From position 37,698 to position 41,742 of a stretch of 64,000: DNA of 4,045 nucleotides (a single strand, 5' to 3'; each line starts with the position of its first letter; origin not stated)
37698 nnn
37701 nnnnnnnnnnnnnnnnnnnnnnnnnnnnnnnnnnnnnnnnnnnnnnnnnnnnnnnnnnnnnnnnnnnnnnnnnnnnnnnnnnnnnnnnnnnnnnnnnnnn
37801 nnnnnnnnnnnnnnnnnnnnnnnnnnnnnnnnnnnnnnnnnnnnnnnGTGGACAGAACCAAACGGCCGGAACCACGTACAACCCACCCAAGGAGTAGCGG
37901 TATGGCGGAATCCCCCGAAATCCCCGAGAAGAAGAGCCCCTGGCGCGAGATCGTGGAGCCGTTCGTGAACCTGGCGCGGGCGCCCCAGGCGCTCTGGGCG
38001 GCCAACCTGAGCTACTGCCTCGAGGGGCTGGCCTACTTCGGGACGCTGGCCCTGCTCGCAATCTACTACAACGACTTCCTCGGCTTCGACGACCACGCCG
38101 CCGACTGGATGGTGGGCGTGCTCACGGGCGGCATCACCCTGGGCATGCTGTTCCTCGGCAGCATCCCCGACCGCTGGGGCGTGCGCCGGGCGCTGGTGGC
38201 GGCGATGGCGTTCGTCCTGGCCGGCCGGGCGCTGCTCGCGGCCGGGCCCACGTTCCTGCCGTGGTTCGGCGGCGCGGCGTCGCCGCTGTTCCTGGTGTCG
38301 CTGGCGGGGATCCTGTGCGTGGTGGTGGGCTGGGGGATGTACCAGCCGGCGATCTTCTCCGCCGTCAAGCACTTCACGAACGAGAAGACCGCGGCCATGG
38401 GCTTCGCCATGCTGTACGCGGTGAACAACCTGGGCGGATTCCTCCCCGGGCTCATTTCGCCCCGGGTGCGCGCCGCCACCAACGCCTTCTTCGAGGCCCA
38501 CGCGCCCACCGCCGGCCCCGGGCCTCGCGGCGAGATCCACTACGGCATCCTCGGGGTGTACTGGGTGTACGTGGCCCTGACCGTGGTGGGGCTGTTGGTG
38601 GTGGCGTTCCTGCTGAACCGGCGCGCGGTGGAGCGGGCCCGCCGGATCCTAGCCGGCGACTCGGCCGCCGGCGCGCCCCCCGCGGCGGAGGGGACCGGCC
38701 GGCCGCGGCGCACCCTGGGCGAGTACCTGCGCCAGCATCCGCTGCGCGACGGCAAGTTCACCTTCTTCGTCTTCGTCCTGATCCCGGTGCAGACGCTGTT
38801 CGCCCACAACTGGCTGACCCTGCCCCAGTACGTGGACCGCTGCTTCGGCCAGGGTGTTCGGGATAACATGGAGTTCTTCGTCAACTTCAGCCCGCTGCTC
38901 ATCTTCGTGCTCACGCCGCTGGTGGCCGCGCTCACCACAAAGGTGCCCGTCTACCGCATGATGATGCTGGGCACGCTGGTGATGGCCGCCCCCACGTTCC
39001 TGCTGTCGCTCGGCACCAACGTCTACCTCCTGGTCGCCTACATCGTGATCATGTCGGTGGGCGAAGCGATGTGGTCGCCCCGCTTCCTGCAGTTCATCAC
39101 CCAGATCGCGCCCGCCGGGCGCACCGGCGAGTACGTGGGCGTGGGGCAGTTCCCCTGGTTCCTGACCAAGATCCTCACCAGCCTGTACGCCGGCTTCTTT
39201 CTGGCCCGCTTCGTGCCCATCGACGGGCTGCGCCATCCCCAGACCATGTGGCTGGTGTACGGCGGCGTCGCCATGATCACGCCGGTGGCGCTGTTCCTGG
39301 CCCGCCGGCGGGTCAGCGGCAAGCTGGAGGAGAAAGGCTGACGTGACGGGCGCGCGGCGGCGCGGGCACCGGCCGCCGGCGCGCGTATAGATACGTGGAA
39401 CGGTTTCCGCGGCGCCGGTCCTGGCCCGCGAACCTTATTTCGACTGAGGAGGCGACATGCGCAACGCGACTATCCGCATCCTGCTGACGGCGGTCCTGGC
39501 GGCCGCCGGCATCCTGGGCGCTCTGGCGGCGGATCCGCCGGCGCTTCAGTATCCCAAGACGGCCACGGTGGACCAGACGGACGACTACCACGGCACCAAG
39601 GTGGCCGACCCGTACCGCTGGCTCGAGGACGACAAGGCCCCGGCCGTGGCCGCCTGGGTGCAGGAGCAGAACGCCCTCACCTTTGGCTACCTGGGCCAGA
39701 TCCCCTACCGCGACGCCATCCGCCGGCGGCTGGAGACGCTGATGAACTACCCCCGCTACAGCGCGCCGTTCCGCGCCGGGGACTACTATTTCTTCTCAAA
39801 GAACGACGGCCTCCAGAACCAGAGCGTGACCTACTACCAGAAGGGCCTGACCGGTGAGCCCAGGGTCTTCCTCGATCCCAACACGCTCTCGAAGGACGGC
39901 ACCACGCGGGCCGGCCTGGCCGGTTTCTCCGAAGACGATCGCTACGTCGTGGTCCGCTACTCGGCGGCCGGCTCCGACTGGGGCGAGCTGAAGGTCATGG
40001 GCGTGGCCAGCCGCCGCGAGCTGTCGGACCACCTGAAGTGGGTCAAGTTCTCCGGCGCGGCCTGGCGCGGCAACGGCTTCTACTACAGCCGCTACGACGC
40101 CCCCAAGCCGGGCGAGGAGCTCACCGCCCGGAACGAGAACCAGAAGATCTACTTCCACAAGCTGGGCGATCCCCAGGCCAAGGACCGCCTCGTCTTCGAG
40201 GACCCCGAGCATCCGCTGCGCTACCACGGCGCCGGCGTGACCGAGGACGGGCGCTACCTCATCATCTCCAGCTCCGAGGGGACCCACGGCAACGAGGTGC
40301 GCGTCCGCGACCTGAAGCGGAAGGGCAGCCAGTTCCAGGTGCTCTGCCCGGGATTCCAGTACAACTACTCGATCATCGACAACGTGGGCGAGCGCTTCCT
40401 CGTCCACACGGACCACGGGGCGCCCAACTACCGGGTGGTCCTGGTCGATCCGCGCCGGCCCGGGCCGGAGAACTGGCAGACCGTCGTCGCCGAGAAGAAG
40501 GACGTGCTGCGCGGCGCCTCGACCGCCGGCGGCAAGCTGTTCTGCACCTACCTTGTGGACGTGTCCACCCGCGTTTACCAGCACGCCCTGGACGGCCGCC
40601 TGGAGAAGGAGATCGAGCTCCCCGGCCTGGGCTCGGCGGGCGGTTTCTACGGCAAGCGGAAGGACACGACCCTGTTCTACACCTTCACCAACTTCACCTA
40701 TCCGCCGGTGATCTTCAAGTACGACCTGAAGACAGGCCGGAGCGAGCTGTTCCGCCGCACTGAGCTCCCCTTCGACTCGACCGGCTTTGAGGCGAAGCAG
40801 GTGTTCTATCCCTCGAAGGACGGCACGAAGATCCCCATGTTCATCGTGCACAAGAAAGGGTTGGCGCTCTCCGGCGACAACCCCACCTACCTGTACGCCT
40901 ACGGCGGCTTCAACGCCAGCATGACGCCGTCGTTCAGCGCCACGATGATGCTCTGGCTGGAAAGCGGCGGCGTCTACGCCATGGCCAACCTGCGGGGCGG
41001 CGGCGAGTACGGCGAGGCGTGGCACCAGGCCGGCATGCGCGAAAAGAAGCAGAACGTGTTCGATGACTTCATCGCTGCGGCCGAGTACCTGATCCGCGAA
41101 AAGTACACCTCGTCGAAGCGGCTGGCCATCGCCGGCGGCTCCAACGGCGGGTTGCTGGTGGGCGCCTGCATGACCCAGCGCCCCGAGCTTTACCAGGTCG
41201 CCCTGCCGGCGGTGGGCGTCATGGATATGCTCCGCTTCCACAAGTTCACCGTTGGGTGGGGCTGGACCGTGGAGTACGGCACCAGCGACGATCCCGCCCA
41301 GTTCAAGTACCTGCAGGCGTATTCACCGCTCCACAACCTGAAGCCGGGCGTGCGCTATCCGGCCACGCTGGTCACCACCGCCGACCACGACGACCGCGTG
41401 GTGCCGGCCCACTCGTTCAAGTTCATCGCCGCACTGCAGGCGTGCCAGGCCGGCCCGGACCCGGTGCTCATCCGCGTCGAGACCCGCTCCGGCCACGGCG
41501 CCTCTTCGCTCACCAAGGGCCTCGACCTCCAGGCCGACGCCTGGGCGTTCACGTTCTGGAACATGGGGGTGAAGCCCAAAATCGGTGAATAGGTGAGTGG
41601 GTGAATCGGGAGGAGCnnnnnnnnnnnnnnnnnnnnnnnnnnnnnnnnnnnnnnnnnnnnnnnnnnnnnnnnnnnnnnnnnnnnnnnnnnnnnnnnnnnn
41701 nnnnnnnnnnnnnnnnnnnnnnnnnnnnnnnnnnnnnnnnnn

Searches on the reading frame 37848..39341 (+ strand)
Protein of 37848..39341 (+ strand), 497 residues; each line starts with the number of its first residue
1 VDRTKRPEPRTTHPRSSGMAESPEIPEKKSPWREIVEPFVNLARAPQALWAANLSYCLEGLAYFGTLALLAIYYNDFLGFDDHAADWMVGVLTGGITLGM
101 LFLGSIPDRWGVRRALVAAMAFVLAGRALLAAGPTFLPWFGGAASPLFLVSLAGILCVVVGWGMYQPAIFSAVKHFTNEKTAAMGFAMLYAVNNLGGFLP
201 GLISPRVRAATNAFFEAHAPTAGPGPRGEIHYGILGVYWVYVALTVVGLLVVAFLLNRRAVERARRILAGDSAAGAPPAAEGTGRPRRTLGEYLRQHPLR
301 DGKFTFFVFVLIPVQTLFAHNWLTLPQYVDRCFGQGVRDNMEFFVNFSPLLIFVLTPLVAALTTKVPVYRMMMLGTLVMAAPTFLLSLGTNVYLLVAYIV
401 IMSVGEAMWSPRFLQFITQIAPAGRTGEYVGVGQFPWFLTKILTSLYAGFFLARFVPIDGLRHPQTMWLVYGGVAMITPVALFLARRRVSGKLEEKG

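Call 68: search_protein_families(library=pfam, proteins=[window:37848-39341:+], max_evalue=0.00001)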
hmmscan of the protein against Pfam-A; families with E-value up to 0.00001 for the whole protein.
window:37848-39341:+ (497 aa): 2 families
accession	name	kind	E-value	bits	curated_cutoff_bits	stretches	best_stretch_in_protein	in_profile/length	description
PF07690.21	MFS_1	-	1.1e-23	84.2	33.4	2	21-199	187-345/347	Major Facilitator Superfamily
PF13347.12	MFS_2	-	2.9e-09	36.4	27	1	26-164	204-338/427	MFS/sugar transport protein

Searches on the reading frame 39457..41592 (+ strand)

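Call 68: search_protein_families(library=pfam, proteins=[window:39457-41592:+], max_evalue=0.00001)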
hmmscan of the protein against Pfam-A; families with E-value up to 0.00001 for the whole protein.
window:39457-41592:+ (711 aa): 2 families
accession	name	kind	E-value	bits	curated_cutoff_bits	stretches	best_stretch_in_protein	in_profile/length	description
PF02897.21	Peptidase_S9_N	-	1.5e-126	423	24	1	33-433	1-412/414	Prolyl oligopeptidase, N-terminal beta-propeller domain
PF00326.27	Peptidase_S9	-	8.4e-64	215.4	22.6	1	491-704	1-211/213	Prolyl oligopeptidase family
